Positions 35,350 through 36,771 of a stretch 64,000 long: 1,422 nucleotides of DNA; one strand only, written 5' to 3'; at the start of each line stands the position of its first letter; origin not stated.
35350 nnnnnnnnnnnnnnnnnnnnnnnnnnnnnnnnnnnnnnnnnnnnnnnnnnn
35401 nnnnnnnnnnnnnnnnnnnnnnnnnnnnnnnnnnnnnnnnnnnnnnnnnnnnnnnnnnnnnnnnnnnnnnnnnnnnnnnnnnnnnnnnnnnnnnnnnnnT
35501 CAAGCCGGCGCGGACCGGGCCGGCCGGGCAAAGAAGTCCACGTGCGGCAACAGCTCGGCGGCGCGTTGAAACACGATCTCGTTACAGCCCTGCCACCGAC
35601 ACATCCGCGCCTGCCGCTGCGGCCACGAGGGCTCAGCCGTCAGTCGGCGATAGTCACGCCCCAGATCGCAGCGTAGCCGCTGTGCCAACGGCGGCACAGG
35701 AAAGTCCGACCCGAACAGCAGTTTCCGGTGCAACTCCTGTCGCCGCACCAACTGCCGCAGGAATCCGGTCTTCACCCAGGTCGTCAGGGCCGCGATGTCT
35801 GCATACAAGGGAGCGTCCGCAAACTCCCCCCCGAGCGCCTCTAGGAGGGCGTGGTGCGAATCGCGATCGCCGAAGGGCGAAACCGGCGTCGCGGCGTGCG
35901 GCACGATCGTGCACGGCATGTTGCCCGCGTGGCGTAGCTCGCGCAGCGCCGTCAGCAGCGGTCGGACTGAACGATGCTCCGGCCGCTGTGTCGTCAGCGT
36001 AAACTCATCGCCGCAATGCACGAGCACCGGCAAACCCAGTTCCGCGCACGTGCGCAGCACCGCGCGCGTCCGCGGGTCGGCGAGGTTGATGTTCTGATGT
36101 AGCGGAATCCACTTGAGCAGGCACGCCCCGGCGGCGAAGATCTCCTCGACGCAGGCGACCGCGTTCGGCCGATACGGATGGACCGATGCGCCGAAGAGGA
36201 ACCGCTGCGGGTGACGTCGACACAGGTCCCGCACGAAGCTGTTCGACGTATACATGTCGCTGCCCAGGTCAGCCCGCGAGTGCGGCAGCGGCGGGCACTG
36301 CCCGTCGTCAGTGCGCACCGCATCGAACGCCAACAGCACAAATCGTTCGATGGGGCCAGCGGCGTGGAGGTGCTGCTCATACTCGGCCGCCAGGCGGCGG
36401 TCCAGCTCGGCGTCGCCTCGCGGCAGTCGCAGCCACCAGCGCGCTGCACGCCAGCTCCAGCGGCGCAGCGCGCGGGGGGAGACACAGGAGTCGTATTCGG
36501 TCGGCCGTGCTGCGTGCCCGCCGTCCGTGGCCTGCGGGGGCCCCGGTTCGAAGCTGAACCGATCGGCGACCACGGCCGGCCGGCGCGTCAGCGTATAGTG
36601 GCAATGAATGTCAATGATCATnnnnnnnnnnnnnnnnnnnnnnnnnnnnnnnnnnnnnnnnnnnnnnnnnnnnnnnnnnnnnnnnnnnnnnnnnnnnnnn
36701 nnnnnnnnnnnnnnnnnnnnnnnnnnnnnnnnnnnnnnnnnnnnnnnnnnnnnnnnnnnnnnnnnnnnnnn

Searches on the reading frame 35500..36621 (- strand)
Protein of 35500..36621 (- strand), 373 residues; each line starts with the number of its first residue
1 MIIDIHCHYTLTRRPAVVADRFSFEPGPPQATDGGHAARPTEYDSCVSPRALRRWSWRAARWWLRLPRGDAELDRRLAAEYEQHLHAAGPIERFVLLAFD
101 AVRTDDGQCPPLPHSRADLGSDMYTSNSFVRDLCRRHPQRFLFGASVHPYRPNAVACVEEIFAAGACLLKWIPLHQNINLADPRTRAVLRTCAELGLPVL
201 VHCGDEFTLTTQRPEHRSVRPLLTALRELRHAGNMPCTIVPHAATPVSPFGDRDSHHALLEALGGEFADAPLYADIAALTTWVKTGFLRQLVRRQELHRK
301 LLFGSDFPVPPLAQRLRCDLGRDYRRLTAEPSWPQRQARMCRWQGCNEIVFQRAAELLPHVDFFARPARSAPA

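Call 36: search_protein_families(library=pfam, proteins=[window:35500-36621:-], max_evalue=0.00001)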
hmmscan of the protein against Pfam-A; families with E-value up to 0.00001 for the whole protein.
window:35500-36621:- (373 aa): 1 family
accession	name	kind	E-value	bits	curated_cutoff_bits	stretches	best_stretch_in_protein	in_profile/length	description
PF04909.20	Amidohydro_2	-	1.8e-10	41.5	26.4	1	3-321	1-261/289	Amidohydrolase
